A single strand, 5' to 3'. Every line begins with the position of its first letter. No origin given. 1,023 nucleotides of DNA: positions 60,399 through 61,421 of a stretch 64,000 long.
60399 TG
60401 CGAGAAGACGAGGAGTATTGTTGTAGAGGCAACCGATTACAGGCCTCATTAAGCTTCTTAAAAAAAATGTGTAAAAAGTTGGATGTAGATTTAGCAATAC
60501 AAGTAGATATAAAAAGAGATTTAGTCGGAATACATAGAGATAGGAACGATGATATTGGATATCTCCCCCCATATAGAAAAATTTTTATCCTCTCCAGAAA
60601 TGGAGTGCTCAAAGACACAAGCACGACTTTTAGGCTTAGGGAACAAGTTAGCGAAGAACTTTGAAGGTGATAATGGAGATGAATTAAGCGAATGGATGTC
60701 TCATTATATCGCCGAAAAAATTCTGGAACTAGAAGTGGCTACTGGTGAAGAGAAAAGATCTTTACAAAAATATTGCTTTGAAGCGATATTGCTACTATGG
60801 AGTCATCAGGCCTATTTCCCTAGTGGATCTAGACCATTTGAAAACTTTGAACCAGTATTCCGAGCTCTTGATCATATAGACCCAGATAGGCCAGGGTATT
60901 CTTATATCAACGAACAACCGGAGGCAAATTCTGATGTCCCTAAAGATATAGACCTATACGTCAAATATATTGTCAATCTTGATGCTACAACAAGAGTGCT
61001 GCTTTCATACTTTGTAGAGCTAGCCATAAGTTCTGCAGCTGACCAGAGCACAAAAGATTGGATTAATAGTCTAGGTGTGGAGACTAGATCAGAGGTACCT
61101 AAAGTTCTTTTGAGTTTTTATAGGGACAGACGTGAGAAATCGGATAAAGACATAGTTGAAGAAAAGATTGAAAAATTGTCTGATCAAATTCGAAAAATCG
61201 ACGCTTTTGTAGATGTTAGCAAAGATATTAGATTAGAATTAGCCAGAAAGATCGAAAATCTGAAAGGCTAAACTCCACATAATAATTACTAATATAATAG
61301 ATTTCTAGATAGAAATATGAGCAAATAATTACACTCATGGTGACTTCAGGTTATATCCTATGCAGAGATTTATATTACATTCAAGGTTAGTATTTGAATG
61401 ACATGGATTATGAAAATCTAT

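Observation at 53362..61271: Compact candidate defence locus: PLAAT/LRAT-like membrane acyltransferase <-> TM-anchored XRE regulator + 2110-aa Cap4-nuclease-STAND giant protein (+ overlapping ORF)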

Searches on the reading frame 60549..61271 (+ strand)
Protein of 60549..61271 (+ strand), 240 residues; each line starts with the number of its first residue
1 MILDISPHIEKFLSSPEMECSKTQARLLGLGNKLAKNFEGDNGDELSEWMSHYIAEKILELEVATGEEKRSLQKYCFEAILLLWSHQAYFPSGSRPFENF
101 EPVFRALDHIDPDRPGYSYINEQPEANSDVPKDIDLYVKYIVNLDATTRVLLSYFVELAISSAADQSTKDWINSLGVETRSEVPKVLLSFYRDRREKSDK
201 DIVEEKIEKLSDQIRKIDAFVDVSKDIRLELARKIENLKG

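Call 3: search_protein_families(library=pfam, proteins=[window:60549-61271:+], max_evalue=0.1)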
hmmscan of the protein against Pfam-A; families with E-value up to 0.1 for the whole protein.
window:60549-61271:+ (240 aa): 1 family
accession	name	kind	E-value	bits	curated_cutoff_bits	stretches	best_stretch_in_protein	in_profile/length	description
PF08178.16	GnsAB_toxin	-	0.075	13.4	27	0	50-72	14-36/54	GnsA/GnsB toxin of bacterial toxin-antitoxin system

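Call 4: search_protein_families(library=padloc, proteins=[window:60549-61271:+], max_evalue=0.1)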
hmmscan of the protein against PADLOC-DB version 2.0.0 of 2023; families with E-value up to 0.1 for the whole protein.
window:60549-61271:+ (240 aa): 1 family
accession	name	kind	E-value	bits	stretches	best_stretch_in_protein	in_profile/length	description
PDLC02168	Avs3b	-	5.7e-42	142.2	1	22-238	4-224/238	-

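Call 5: search_protein_families(library=ncbifam, proteins=[window:60549-61271:+], max_evalue=0.1)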
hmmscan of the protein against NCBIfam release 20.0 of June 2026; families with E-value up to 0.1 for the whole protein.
window:60549-61271:+ (240 aa): 1 family
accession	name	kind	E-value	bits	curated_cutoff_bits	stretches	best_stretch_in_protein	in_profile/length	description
NF041817.1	Avs3b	equivalog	1.5e-38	132.9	200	1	30-233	1-209/211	AVAST type 3 anti-phage protein Avs3b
